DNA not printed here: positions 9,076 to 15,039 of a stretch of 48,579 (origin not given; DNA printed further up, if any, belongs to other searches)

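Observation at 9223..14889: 1888-aa transglutaminase-like/DUF4011, SF1 helicase, Vsr-type endonuclease, DUF3320 protein sitting alone next to the nrd locus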

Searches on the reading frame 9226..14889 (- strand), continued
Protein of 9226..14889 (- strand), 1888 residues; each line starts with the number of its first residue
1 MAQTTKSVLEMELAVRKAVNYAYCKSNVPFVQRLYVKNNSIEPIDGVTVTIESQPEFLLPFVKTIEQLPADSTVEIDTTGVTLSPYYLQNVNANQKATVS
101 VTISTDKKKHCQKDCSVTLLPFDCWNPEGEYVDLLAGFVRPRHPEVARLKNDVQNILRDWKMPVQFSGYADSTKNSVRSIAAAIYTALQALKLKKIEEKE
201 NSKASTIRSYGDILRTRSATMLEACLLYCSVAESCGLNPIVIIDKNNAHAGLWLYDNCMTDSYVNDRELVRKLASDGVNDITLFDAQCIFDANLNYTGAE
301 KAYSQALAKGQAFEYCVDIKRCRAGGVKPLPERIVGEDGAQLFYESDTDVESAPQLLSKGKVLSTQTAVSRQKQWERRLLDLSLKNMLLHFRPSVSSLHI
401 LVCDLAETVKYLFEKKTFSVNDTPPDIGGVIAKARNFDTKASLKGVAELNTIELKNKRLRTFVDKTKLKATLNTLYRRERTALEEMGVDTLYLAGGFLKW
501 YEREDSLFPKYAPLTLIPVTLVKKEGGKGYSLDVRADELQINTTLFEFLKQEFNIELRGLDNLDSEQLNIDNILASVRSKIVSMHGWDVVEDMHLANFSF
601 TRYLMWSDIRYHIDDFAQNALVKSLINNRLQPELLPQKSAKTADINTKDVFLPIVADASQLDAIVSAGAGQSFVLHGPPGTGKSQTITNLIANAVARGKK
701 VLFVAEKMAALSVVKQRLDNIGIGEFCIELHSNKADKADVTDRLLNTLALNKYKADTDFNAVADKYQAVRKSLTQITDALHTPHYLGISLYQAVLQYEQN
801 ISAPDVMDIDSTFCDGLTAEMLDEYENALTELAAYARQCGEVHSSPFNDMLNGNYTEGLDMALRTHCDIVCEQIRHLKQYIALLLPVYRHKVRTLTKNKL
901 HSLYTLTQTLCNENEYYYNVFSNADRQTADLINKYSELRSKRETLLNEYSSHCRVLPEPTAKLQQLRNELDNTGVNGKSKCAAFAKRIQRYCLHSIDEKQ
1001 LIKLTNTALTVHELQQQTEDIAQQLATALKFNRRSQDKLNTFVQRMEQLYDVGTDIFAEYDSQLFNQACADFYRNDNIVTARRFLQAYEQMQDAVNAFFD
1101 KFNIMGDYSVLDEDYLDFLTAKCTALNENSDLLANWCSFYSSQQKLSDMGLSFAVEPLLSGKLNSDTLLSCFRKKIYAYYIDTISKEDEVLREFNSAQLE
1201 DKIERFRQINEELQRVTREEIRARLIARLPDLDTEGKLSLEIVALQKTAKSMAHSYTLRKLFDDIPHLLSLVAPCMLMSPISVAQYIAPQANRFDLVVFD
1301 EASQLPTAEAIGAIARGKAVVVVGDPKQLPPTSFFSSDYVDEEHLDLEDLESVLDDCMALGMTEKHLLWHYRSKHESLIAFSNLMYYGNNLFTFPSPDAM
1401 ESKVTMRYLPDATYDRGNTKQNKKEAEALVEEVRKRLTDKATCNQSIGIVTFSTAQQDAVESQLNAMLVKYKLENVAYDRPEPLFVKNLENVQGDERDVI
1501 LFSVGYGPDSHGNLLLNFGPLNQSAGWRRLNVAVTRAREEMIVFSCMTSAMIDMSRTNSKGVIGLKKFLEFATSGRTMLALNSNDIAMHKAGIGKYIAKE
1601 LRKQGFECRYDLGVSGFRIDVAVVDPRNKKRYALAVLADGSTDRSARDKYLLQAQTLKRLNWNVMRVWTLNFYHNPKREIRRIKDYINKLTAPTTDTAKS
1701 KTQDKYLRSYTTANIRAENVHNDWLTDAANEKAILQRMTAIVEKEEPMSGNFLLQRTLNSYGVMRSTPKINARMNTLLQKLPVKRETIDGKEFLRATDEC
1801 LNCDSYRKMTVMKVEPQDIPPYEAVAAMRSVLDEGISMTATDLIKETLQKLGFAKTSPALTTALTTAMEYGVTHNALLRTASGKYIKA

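Call 50: search_dna_similar(query=window:9226-14889:-, collection=plasmids, mode=protein, max_rows=25, max_evalue=1e-20)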
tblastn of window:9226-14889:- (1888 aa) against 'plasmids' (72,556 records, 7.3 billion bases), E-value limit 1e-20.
Records with a match: 465; places in all: 489; records where one place covers at least 80% of the query: 32.
Best place of each record, by identity: <60% 465.
By first word of the organism name: Klebsiella 242; Ralstonia 105; Rhizobium 19; Acinetobacter 16; Raoultella 12; Mesorhizobium 6; Paracoccus 6; Vibrio 5; Thioclava 4; Paraburkholderia 3; and 38 more.
By predicted mobility (MOB-suite, as given by PLSDB): conjugative 212; non-mobilizable 135; mobilizable 118.
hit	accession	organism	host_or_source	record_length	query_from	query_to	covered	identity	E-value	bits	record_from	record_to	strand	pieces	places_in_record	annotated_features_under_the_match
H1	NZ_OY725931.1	Bacteroides finegoldii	-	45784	19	1845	97%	34.2%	0e+0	1024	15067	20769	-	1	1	DUF3320 domain-containing protein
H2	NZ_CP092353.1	Rhizobium sp. C104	Cell culture,nodule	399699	15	1753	92%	30.2%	0e+0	691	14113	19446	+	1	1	DUF3320 domain-containing protein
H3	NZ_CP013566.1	Rhizobium phaseoli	Phaseolus vulgaris,Whole ...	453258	15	1753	92%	29.6%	0e+0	676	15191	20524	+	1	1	DUF3320 domain-containing protein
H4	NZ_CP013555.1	Rhizobium phaseoli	-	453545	15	1753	92%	29.6%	0e+0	676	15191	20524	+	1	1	DUF3320 domain-containing protein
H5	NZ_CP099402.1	Rhizobium sp. Pop5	Phaseolus vulgaris,Cell culture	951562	15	1752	92%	29.3%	0e+0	681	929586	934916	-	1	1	DUF3320 domain-containing protein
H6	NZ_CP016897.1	Acinetobacter soli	cell,soil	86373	18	1683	88%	30.2%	0e+0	662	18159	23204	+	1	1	DUF4011 domain-containing protein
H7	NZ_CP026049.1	Raoultella planticola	Homo sapiens,G-tube swab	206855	9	1690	89%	29.8%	0e+0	692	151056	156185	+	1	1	DUF3320 domain-containing protein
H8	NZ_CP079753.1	Raoultella ornithinolytica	cell culture,urine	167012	9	1690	89%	29.8%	0e+0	692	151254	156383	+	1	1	DUF3320 domain-containing protein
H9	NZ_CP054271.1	Raoultella ornithinolytica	Sus scrofa domesticus,Whole ...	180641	9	1690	89%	29.8%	0e+0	692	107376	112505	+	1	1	DUF3320 domain-containing protein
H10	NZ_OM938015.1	Klebsiella michiganensis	-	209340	9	1690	89%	29.8%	0e+0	692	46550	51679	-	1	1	DUF3320 domain-containing protein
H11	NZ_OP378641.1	Klebsiella michiganensis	-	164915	9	1690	89%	29.8%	0e+0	692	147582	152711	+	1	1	DUF3320 domain-containing protein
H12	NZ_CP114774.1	Raoultella planticola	Homo sapiens,cell ...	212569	9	1690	89%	29.8%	0e+0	692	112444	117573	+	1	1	DUF3320 domain-containing protein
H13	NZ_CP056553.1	Enterobacter sp. RHBSTW-00422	culture,Freshwater sample from ...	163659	9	1690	89%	29.8%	0e+0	692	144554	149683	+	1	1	DUF3320 domain-containing protein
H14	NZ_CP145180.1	Raoultella ornithinolytica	Hospital waste water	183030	9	1690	89%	29.8%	0e+0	692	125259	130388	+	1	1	DUF3320 domain-containing protein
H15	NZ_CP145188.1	Raoultella ornithinolytica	-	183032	9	1690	89%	29.8%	0e+0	692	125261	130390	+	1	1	DUF3320 domain-containing protein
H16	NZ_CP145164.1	Raoultella ornithinolytica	-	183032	9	1690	89%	29.8%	0e+0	692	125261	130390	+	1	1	DUF3320 domain-containing protein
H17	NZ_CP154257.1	Raoultella planticola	male,sputum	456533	9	1690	89%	29.8%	0e+0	692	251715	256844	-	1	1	DUF3320 domain-containing protein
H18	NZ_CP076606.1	Raoultella ornithinolytica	Dongxiang wild rice,pure culture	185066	9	1690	89%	29.8%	0e+0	690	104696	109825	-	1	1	DUF3320 domain-containing protein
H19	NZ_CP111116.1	Raoultella sp. DY2415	crude oil contaminated soil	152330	9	1690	89%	29.8%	0e+0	690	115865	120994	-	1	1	DUF3320 domain-containing protein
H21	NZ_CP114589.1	Salinivibrio kushneri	-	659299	9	1690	89%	29.8%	0e+0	622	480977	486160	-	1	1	DUF4011 domain-containing protein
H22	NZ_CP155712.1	Klebsiella quasipneumoniae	Homo sapiens,urine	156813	9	1690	89%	29.7%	0e+0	691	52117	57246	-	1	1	DUF3320 domain-containing protein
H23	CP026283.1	Klebsiella oxytoca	-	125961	9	1690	89%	29.7%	0e+0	687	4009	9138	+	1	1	DNA helicase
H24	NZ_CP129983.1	Klebsiella variicola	-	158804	9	1690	89%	29.7%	0e+0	689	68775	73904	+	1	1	DUF3320 domain-containing protein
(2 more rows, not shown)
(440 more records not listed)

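Call 51: search_dna_similar(query=window:9226-14889:-, collection=phages, mode=protein, max_rows=15, max_evalue=1e-20)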
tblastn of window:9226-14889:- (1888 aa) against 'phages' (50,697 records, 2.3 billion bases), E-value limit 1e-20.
Records with a match: 1; places in all: 1; records where one place covers at least 80% of the query: 0.
Best place of each record, by identity: <60% 1.
By first word of the organism name: Bacteriophage 1.
By host as written in the record: - 1.
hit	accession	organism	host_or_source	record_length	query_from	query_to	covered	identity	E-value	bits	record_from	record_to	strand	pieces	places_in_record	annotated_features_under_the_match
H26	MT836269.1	Bacteriophage sp.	human fecal samples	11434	19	1699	75%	38.5%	2e-148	1010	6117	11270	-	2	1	record has no annotation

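Call 52: get_annotated_region(hit=H1, flank=10000)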
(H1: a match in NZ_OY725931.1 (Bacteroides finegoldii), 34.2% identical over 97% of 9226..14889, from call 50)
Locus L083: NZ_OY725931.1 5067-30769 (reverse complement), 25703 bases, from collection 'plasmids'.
description: Bacteroides finegoldii strain Bacteroides finegoldii TSDC17.2-1.1 plasmid 29, complete sequence
organism: Bacteroides finegoldii (NCBI taxid 338188)
taxonomy: Bacteria; Bacteroidota; Bacteroidia; Bacteroidales; Bacteroidaceae; Bacteroides; Bacteroides finegoldii
host: -; source: -; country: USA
typing (MOB-suite, as given by PLSDB): non-mobilizable
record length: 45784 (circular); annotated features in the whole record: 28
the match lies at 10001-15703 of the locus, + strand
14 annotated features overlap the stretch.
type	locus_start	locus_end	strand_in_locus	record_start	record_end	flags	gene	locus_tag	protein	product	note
CDS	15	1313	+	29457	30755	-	-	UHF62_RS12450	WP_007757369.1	hypothetical protein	-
CDS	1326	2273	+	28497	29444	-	-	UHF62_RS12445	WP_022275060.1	glycoside hydrolase family 16 protein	-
CDS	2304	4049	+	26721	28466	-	-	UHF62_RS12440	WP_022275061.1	fimbrillin family protein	-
CDS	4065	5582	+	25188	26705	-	-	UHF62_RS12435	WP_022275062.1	hypothetical protein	-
CDS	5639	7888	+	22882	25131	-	bglX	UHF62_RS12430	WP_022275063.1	beta-glucosidase BglX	GO:0005975 - carbohydrate metabolic process [Evidence IEA]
CDS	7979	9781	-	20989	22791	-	rpsA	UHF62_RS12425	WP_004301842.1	30S ribosomal protein S1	-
CDS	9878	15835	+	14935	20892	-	-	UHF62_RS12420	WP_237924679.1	DUF3320 domain-containing protein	-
CDS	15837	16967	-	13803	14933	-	-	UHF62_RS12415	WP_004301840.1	reverse transcriptase family protein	-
CDS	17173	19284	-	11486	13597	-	-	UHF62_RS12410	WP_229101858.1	DUF5686 family protein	-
CDS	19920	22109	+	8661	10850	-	-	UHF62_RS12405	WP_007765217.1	glutamine synthetase III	-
CDS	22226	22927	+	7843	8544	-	-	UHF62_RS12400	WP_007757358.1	Crp/Fnr family transcriptional regulator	GO:0006355 - regulation of DNA-templated transcription [Evidence IEA]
CDS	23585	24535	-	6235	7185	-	trxB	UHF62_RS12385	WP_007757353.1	thioredoxin-disulfide reductase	-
CDS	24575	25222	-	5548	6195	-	-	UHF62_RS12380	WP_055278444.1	LolA-like putative outer membrane lipoprotein chaperone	-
CDS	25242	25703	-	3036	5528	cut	-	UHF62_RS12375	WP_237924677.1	DNA translocase FtsK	-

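Call 53: get_annotated_region(hit=H7, flank=10000)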
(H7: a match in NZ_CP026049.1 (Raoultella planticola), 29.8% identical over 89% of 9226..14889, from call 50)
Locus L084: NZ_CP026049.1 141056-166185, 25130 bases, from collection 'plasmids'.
description: Raoultella planticola strain FDAARGOS_64 plasmid unnamed2, complete sequence
organism: Raoultella planticola (NCBI taxid 575)
taxonomy: Bacteria; Pseudomonadota; Gammaproteobacteria; Enterobacterales; Enterobacteriaceae; Raoultella; Raoultella planticola
host: -; source: Homo sapiens,G-tube swab; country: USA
typing (MOB-suite, as given by PLSDB): conjugative; replicon IncFIB,IncFII; relaxase MOBF; mating-pair formation MPF_F
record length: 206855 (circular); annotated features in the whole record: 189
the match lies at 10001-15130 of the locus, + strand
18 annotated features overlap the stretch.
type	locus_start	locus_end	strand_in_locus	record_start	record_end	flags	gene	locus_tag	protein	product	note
CDS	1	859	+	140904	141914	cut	ptxD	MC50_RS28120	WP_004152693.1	phosphonate dehydrogenase PtxD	-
CDS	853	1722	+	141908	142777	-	-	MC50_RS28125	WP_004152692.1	LysR family transcriptional regulator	-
CDS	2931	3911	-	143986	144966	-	-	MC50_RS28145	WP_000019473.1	IS5-like element ISKpn26 family transposase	GO:0006313 - DNA transposition [Evidence IEA]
CDS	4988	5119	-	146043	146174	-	-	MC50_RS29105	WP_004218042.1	hypothetical protein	-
CDS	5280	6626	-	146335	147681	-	-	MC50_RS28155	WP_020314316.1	ISNCY family transposase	-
CDS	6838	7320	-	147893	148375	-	-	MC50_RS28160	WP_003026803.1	GNAT family N-acetyltransferase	-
CDS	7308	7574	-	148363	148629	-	-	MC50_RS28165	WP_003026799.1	DUF1778 domain-containing protein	-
CDS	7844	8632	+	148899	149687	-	-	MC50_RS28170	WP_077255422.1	DUF6685 family protein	-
CDS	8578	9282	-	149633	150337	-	-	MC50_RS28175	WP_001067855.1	IS6-like element IS26 family transposase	GO:0006313 - DNA transposition [Evidence IEA]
CDS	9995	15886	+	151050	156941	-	-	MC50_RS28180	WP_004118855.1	DUF3320 domain-containing protein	-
CDS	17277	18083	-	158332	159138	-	repA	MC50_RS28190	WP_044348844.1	incFII family plasmid replication initiator RepA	GO:0006276 - plasmid maintenance [Evidence IEA]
CDS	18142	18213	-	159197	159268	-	tap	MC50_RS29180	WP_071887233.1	RepA leader peptide Tap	GO:0006276 - plasmid maintenance [Evidence IEA]; GO:0031556 - transcriptional attenuation by ribosome [Evidence IEA]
CDS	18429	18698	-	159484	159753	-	-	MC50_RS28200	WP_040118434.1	replication regulatory protein RepA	-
CDS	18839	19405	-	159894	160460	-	-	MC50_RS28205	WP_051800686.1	phospholipase D family protein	-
CDS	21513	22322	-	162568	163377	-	hutG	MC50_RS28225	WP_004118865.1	N-formylglutamate deformylase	GO:0019557 - histidine catabolic process to glutamate and formate [Evidence IEA]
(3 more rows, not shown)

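Call 62: search_solved_structures(query=window:9226-14889:-, max_evalue=0.001)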
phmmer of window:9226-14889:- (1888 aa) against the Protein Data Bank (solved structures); distinct sequences matched with E-value up to 0.001: 3.
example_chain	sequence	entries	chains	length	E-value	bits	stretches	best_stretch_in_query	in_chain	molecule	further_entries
4b3f_X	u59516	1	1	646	7.4e-11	43.3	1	650-718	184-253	DNA-BINDING PROTEIN SMUBP-2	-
4b3g_A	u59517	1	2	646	8e-11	43.2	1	650-718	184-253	DNA-BINDING PROTEIN SMUBP-2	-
5mzn_A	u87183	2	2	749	3.1e-08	34.6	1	1282-1544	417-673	Helicase SEN1,Helicase SEN1 | Helicase SEN1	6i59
